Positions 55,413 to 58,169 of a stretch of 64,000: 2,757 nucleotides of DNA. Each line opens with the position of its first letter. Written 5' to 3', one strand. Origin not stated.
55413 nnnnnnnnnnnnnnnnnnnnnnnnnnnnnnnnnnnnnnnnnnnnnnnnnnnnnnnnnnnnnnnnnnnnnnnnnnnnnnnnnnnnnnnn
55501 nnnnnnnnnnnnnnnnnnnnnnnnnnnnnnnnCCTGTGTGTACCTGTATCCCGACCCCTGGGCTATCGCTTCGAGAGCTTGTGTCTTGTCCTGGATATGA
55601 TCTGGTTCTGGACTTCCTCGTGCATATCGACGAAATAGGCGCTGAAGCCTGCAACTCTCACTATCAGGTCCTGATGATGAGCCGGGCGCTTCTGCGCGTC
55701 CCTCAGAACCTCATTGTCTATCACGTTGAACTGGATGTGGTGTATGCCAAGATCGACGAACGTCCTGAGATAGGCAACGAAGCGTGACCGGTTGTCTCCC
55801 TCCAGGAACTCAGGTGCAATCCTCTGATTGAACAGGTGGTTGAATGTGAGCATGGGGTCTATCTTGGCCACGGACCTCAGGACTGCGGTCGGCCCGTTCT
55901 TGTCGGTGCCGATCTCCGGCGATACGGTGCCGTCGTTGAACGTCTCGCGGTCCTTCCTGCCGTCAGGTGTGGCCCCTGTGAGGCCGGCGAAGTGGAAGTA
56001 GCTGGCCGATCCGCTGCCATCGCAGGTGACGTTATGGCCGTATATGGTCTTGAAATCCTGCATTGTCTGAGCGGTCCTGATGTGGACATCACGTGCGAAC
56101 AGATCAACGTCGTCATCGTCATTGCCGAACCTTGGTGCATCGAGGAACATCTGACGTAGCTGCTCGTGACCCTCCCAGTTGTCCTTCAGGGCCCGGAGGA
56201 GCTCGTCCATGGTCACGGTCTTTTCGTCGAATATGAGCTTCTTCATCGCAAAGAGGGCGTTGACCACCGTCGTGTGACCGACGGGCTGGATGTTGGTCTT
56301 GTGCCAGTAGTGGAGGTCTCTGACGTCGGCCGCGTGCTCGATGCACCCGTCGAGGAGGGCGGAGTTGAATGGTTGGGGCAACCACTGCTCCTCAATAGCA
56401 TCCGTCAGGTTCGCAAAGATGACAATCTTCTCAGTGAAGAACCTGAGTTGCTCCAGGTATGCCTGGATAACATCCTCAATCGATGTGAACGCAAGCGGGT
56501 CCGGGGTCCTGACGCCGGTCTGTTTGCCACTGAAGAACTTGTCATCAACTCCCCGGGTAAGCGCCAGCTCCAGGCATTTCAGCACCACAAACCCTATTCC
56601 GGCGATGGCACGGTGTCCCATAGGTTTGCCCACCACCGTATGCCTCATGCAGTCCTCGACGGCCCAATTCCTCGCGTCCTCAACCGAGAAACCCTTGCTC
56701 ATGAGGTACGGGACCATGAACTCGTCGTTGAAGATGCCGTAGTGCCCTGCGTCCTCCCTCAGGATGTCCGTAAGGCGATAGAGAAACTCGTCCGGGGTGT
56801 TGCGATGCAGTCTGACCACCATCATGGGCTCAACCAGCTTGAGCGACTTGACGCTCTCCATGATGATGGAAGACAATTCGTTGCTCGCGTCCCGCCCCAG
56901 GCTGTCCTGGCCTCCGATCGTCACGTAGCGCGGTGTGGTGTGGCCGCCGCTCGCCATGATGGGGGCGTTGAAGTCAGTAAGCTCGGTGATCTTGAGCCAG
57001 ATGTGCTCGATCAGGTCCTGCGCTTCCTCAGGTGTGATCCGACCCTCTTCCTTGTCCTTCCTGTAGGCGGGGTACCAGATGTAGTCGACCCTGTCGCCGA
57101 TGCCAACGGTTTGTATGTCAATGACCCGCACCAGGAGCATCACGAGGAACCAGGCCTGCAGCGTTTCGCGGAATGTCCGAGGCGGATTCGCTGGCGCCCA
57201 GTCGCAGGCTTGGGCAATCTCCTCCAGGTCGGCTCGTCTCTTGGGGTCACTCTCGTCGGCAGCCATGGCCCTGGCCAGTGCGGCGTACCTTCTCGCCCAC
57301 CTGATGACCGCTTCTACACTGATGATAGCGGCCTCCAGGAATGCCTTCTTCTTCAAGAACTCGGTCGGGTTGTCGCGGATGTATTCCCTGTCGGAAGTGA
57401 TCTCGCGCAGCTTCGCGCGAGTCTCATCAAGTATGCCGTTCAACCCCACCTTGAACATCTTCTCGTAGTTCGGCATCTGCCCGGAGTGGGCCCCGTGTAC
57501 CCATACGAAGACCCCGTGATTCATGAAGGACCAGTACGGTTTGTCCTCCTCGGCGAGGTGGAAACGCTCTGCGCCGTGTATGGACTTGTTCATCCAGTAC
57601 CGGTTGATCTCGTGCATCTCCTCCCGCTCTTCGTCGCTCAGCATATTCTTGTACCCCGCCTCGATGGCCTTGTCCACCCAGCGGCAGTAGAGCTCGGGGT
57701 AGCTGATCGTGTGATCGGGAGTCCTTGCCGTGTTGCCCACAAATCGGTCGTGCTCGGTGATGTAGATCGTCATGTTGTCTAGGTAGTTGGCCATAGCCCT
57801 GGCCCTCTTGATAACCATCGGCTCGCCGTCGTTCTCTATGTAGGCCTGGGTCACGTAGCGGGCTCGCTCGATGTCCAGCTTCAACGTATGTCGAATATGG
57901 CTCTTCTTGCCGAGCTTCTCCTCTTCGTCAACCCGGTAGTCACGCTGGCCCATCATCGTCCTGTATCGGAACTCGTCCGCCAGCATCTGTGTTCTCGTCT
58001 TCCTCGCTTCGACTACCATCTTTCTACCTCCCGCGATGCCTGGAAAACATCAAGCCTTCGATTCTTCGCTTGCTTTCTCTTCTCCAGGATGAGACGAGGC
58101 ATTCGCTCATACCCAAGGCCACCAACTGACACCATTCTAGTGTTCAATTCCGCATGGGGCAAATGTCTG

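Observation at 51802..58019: Glycyl radical enzyme with a non-canonical catalytic loop, hard-wired to a BbsEF-like pair of family-III CoA-transferases and an acyl-CoA dehydrogenase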

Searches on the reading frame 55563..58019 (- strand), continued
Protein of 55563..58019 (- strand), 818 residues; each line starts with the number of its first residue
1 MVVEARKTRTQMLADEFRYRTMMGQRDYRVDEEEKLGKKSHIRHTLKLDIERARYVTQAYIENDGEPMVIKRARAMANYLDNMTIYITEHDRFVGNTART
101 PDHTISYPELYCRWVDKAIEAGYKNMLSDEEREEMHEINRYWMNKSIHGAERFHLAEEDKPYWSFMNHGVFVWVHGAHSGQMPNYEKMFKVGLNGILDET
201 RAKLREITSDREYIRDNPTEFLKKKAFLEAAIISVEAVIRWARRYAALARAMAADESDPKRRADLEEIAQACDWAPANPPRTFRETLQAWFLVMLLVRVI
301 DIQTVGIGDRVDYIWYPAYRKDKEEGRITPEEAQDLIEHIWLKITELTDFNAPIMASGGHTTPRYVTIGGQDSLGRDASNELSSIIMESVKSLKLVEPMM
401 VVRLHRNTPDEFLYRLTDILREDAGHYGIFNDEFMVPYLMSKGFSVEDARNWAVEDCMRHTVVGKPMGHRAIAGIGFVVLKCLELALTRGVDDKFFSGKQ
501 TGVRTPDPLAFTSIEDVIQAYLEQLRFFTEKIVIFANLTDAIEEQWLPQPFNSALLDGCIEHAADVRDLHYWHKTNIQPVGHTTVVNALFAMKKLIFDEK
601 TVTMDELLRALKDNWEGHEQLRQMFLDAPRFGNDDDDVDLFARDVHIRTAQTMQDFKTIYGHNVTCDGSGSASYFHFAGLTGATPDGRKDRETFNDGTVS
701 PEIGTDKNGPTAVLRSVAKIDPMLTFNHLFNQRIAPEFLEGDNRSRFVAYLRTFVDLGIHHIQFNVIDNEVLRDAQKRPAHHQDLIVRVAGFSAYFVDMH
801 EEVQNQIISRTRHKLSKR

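Call 85: fold_search(model_id=the predicted structure, library=pdb)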
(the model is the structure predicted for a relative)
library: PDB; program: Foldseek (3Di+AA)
matches with E <= 10: 226; with E <= 0.001: 62
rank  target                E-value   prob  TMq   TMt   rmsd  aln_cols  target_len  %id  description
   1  1r8w_A                1.0e-55  1.00  0.87  0.90   3.0       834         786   29  Native structure of the B12-independent glycerol dehydratase from clostridium butyricum (released 2004-06-01)
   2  5ymr_A                1.3e-54  1.00  0.86  0.88   2.8       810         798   30  The Crystal Structure of IseG (released 2019-03-20)
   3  9rco_A                4.0e-54  1.00  0.86  0.88   2.9       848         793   29  1,2-propanediol dehydratase with 0.1 % glycerol additive (released 2025-06-11)
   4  5ymr_C                4.4e-54  1.00  0.86  0.88   2.8       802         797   31  The Crystal Structure of IseG (released 2019-03-20)
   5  9rcp_C                2.4e-53  1.00  0.86  0.89   2.8       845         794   29  1,2-propanediol dehydratase with 0.1 % 1,3-propanediol additive (released 2025-06-11)
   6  5i2g_B                4.1e-53  1.00  0.85  0.87   3.3       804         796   29  1,2-propanediol Dehydration in Roseburia inulinivorans; Structural Basis for Substrate and Enantiomer Selectivity (released 2016-06-01)
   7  9rcp_B                4.5e-53  1.00  0.87  0.89   2.8       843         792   28  1,2-propanediol dehydratase with 0.1 % 1,3-propanediol additive (released 2025-06-11)
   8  4pkf_A                5.1e-53  1.00  0.88  0.84   3.3       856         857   29  Benzylsuccinate synthase alpha-beta-gamma complex (released 2014-07-02)
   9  5i2g_A                7.1e-53  1.00  0.86  0.88   3.7       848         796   28  1,2-propanediol Dehydration in Roseburia inulinivorans; Structural Basis for Substrate and Enantiomer Selectivity (released 2016-06-01)
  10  8iof_A                1.5e-52  1.00  0.86  0.89   3.2       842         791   28  Crystal structure of N-methyl-Cis-4-hydroxy-D-proline dehydratase in Clostridium sp. FS41 (released 2024-03-27)
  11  5bwd_A                2.6e-52  1.00  0.89  0.85   3.2       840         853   29  Benzylsuccinate alpha-gamma bound to fumarate (released 2015-08-05)
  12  5i2a_A                3.2e-52  1.00  0.86  0.84   2.5       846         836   28  1,2-propanediol Dehydration in Roseburia inulinivorans; Structural Basis for Substrate and Enantiomer Selectivity (released 2016-06-01)
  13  4pkc_A                3.2e-52  1.00  0.87  0.85   3.5       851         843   29  Benzylsuccinate alpha-gamma complex (released 2014-07-02)
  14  6lon_A                4.1e-52  1.00  0.86  0.87   2.8       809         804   31  Crystal structure of HPSG (released 2020-06-24)
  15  5i2a_B                1.1e-51  1.00  0.85  0.83   3.3       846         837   28  1,2-propanediol Dehydration in Roseburia inulinivorans; Structural Basis for Substrate and Enantiomer Selectivity (released 2016-06-01)
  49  7e7l_B                2.7e-44  1.00  0.84  0.89   3.3       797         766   29  The crystal structure of arylacetate decarboxylase from Olsenella scatoligenes. (released 2021-07-28)
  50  7e7l_A                1.5e-42  1.00  0.83  0.88   4.7       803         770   29  The crystal structure of arylacetate decarboxylase from Olsenella scatoligenes. (released 2021-07-28)
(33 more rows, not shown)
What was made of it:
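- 55563..58019 (-): Glycyl radical enzyme, 818 aa, first gene of the operon. TM-score 0.85-0.89 to solved PFL2-class GREs (call 85).
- On Glycyl radical enzyme superfamily (PFL-like): Model TM-score 0.85-0.89 to solved GREs (call 85).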

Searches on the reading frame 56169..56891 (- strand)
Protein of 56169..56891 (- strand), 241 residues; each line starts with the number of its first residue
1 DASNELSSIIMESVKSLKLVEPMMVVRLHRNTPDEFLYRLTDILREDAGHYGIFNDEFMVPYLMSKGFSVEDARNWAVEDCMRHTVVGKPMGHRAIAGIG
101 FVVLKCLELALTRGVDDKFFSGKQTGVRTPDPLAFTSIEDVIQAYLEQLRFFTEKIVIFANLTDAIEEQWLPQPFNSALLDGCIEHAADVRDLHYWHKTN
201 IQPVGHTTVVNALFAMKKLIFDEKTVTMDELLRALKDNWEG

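Call 10: search_solved_structures(query=window:56169-56891:-, max_evalue=0.001, show_alignments=5)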
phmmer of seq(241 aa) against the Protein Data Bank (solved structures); distinct sequences matched with E-value up to 0.001: 31.
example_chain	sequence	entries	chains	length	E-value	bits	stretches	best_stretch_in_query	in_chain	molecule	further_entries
7vua_A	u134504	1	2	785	1.7e-34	122.5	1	1-241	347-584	HplG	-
1r8w_A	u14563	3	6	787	3.1e-32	115.2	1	1-239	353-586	glycerol dehydratase | B12-independent glycerol dehydratase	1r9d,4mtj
6vxc_A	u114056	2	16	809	2e-31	112.6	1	1-241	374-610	Trans-4-hydroxy-L-proline dehydratase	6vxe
9rco_A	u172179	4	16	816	1.1e-28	103.5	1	1-238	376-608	Glycyl radical protein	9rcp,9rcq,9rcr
5ymr_B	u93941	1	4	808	2e-28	102.7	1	1-241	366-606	Formate acetyltransferase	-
6lon_B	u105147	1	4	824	1.1e-26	97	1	1-240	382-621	PFL2/glycerol dehydratase family glycyl radical enzyme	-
5i2a_A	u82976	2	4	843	1.4e-26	96.6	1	1-239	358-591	Diol-dehydratase | Diol dehydratase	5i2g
4pkc_A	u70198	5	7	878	2.6e-26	95.8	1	1-241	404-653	TutD | benzylsuccinate synthase alpha chain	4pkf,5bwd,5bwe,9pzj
5faw_A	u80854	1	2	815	1.4e-25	93.4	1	1-240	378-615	Choline trimethylamine-lyase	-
5fav_A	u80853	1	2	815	2.1e-25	92.8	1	1-240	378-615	Choline trimethylamine-lyase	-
9ht9_A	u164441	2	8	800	2.8e-25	92.4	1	1-240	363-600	Choline trimethylamine-lyase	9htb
9r0v_A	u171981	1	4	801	2.8e-25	92.4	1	1-240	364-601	Choline trimethylamine-lyase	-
6vue_A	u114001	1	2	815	2.9e-25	92.3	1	1-240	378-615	Choline trimethylamine-lyase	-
5fay_A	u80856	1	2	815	3e-25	92.3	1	1-240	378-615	Choline trimethylamine-lyase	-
5fau_A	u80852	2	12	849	3.1e-25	92.2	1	1-240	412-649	Choline trimethylamine-lyase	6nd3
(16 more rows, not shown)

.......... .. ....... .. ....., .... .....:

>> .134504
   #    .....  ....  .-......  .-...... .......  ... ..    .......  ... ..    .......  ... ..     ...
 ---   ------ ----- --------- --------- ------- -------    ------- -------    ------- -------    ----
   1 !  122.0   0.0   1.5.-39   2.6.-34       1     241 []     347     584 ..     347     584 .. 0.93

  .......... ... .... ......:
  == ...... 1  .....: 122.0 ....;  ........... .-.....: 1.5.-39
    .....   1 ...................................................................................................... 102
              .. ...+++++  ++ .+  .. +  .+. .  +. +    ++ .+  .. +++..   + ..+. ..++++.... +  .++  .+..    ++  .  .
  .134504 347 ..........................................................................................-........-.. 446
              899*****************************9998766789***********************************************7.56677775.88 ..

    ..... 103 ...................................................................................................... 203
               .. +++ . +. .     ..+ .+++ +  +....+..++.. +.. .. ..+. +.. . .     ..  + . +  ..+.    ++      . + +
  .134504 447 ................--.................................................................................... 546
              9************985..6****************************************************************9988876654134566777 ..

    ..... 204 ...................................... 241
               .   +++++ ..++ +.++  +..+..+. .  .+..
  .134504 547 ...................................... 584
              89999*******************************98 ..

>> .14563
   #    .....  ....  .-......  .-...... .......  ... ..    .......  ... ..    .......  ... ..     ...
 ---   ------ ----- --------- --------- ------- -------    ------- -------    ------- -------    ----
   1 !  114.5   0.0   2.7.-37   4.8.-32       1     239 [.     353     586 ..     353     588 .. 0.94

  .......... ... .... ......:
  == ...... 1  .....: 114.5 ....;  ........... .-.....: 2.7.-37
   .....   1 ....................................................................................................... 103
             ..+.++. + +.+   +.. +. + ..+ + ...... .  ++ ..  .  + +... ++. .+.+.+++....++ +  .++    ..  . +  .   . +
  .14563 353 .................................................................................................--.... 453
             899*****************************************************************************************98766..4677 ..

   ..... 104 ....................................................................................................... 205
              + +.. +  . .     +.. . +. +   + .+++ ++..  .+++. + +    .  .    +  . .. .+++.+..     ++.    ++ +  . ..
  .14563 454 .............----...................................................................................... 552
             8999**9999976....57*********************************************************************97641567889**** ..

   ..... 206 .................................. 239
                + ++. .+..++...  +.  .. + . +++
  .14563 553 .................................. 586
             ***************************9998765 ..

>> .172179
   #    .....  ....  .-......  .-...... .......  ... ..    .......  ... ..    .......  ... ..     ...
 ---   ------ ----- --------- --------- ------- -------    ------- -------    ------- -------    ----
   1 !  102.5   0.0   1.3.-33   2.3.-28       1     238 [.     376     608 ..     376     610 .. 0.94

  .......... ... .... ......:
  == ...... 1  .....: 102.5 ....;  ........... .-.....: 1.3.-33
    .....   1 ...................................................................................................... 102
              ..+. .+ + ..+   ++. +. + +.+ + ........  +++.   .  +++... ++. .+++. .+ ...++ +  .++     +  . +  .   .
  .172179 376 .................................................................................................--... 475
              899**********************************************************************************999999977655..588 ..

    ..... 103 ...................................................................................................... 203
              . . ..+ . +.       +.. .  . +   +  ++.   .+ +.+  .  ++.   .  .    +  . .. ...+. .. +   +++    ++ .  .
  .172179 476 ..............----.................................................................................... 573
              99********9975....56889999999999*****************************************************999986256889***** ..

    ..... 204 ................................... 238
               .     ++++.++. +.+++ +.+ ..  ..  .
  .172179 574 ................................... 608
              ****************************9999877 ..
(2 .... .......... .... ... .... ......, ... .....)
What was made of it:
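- On Glycyl radical enzyme superfamily (PFL-like): Cys457 aligns with the catalytic Cys of five solved GREs (call 10).
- Closest known: PFL2-class 1,2-eliminases and isomerases. Different: The CXE Glu and the Gly before the Cys are missing (call 10).
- Checked: Asp then replaces the Gly, and Arg459 replaces the Glu (call 10).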
